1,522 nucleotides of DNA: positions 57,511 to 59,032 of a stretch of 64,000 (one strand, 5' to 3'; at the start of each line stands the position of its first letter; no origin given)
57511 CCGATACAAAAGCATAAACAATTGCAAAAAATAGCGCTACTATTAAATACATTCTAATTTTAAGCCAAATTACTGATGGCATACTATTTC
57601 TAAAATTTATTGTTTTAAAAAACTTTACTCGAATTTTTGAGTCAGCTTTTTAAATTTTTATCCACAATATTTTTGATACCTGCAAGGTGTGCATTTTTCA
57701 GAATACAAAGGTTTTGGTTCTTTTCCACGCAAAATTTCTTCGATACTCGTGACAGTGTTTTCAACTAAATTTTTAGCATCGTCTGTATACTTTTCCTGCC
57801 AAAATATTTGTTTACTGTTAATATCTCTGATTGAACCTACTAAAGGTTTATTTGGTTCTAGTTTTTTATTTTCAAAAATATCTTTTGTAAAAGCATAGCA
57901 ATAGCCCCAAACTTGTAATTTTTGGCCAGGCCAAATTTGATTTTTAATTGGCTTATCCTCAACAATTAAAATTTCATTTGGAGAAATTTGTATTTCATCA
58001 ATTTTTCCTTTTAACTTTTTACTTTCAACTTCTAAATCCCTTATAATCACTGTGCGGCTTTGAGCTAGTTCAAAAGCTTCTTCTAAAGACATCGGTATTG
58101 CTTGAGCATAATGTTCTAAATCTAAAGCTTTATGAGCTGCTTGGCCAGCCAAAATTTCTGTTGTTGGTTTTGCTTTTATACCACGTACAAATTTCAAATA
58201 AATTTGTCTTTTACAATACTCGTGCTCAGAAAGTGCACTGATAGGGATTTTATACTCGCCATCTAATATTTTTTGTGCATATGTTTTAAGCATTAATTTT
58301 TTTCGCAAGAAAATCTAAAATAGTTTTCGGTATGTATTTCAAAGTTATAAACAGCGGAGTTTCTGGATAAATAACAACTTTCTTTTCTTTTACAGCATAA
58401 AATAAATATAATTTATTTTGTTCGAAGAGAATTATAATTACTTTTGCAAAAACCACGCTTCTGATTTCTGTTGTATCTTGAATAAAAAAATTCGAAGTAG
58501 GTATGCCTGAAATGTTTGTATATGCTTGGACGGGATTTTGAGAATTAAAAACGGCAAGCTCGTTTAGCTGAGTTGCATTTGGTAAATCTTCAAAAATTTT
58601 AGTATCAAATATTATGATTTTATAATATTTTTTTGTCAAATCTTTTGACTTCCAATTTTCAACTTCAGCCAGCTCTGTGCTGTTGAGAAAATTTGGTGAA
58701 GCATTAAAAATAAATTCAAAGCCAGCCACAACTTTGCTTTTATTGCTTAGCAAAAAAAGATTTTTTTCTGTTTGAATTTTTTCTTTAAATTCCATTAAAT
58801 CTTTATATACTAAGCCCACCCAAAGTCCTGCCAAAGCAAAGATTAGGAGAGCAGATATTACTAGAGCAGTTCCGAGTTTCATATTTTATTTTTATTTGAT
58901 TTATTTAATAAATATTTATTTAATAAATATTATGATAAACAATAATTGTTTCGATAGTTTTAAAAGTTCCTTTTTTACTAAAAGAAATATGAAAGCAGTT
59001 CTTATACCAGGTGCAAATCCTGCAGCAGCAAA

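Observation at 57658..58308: Orphan Cas4-like nuclease with no CRISPR-cas context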

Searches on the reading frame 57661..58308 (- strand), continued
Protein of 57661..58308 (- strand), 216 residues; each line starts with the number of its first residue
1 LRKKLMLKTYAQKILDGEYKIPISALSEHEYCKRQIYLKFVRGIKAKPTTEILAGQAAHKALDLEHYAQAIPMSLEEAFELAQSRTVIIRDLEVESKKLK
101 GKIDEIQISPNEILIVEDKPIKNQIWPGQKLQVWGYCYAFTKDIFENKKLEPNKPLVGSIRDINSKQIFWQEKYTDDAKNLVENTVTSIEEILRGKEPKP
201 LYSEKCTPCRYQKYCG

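Call 58: find_encoding_contigs(protein=P0002, flank=10000, max_places=3)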
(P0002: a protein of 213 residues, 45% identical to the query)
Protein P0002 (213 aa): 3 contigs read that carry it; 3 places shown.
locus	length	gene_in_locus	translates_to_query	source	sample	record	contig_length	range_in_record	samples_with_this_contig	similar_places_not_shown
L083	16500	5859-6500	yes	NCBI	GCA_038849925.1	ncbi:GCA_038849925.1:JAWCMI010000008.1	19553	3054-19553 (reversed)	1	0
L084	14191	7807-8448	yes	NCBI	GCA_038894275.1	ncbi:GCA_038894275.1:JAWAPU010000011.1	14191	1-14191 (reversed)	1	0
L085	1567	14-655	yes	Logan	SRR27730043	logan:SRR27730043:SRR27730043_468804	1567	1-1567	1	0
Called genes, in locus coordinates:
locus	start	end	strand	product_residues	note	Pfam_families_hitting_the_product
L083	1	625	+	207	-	PF01026:TatD_DNase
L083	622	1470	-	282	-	PF09754:PAC2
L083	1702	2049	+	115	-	PF04032:Rpr2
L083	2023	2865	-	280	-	PF00565:SNase, PF00932:LTD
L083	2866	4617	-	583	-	PF07973:tRNA_SAD, PF00587:tRNA-synt_2b, PF03129:HGTP_anticodon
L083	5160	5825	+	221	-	-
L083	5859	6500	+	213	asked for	PF01930:Cas_Cas4 (weak), PF12705:PDDEXK_1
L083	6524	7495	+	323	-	PF05569:Peptidase_M56, PF01435:Peptidase_M48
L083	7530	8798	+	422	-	PF00919:UPF0004, PF04055:Radical_SAM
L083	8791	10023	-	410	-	PF00083:Sugar_tr (faint), PF07690:MFS_1, PF05977:MFS_3 (faint), PF12832:MFS_1_like (weak), PF07690:MFS_1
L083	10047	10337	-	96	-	PF05854:MC1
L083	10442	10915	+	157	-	-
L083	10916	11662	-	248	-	PF00705:PCNA_N, PF02144:Rad1 (faint), PF02747:PCNA_C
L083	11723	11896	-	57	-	-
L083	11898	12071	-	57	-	-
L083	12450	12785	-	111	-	PF01336:tRNA_anti-codon (weak)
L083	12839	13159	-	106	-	PF12773:DZR (faint), PF01096:Zn_ribbon_TFIIS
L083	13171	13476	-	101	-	PF02150:Zn_ribbon_RPB9 (weak), PF08271:Zn_Ribbon_TF (faint), PF08274:Zn_Ribbon_YjdM (weak), PF01096:Zn_ribbon_TFIIS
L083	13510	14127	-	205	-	-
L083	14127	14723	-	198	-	PF01949:Endo_dU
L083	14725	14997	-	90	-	PF13656:RNA_pol_L_2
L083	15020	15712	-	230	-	PF01866:Diphthamide_syn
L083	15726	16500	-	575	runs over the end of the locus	PF06418:CTP_synth_N, PF00117:GATase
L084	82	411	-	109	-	PF01920:Prefoldin_2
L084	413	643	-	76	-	PF09341:Pcc1 (weak)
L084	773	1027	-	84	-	PF01780:Ribosomal_L37ae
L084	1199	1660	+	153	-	PF01951:Archease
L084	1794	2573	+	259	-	PF01026:TatD_DNase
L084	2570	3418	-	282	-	PF09754:PAC2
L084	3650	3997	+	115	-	PF04032:Rpr2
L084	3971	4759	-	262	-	PF00565:SNase, PF00932:LTD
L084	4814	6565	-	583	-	PF07973:tRNA_SAD, PF00587:tRNA-synt_2b, PF03129:HGTP_anticodon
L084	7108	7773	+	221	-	-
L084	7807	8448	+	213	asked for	PF01930:Cas_Cas4 (weak), PF12705:PDDEXK_1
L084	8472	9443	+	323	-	PF05569:Peptidase_M56, PF01435:Peptidase_M48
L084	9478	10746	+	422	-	PF00919:UPF0004, PF04055:Radical_SAM, PF01938:TRAM (faint)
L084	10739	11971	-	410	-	PF00083:Sugar_tr (faint), PF07690:MFS_1, PF12832:MFS_1_like (weak), PF07690:MFS_1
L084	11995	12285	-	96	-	PF05854:MC1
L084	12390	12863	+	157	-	-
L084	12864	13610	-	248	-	PF00705:PCNA_N, PF02144:Rad1 (faint), PF02747:PCNA_C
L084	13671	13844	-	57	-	-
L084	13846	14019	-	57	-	-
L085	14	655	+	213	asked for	PF01930:Cas_Cas4 (weak), PF12705:PDDEXK_1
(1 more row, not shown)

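Call 80: search_dna_similar(query=window:57661-58293:-, collection=phages, mode=protein, max_evalue=0.001, max_rows=10)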
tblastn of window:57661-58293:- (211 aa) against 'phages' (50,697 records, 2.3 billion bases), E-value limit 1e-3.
No match.

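Call 81: search_dna_similar(query=window:57661-58293:-, collection=plasmids, mode=protein, max_evalue=0.001, max_rows=10)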
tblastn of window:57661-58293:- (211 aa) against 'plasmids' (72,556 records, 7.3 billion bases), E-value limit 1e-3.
No match.

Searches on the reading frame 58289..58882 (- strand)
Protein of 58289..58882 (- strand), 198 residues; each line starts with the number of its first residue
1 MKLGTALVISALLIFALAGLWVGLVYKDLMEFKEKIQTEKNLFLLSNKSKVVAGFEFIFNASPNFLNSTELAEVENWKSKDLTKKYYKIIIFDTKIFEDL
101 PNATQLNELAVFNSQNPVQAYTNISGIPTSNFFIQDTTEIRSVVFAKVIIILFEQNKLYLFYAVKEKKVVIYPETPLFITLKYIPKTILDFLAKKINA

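Call 16: search_protein_families(library=pfam, proteins=[window:58289-58882:-], max_evalue=0.01)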
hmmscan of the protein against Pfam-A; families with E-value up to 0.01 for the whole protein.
window:58289-58882:- (198 aa): 0 families

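Call 62: find_homologous_proteins(query=window:58289-58882:-)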
Query window:58289-58882:- (198 aa): 2 proteins with E <= 0.001 among 415 candidates.
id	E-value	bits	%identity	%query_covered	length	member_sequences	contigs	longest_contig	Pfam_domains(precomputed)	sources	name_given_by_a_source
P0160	5.4e-118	409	99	100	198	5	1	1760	-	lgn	-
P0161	1.2e-35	141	43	89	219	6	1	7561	-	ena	-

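Call 63: find_encoding_contigs(protein=P0161, flank=8000, max_places=4)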
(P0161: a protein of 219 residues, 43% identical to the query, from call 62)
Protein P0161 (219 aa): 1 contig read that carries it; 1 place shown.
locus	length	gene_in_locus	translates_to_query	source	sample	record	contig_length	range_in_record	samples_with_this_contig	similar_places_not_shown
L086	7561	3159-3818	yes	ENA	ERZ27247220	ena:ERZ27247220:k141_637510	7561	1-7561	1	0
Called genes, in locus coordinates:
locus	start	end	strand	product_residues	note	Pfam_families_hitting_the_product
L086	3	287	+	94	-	?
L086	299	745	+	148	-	-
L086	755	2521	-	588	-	PF07973:tRNA_SAD, PF00587:tRNA-synt_2b, PF03129:HGTP_anticodon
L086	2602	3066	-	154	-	PF20408:Abhydrolase_11 (weak), PF12695:Abhydrolase_5, PF00561:Abhydrolase_1 (faint), PF12146:Hydrolase_4 (faint)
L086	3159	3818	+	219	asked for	-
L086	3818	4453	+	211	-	PF01930:Cas_Cas4, PF12705:PDDEXK_1 (weak)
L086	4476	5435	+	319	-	PF05569:Peptidase_M56, PF01435:Peptidase_M48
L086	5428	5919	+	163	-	-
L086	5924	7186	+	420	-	PF00919:UPF0004, PF04055:Radical_SAM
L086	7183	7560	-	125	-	?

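Call 69: predict_structure(alignment_id=A6)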
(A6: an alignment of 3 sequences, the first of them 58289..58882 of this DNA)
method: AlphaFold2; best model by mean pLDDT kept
length: 198 residues; sequences in the alignment: 3
mean_pLDDT: 66.9   pTM: 0.66
mean pLDDT of the five models: 66.9, 66.3, 62.1, 59.7, 57.6
residues with pLDDT >= 90: 0; 70-90: 93; 50-70: 79; < 50: 26
segments of 3 or more residues with pLDDT < 50: 160-183
pLDDT, mean of each block of 10 residues (from residue 1): 63 61 59 69 80 83 84 69 72 74 64 82 68 73 84 65 32 35 55 63
secondary structure, 60 per line:
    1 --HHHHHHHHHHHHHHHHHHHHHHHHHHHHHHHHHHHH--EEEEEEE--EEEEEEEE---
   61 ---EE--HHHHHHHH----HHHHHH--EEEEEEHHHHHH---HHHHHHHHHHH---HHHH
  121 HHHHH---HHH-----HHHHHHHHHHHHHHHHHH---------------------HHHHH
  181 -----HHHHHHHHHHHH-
elements in order: H3-38 E41-47 E50-57 H68-75 H80-85 E88-93 H94-99 H103-113 H117-125 H137-154 H176-180 H186-197
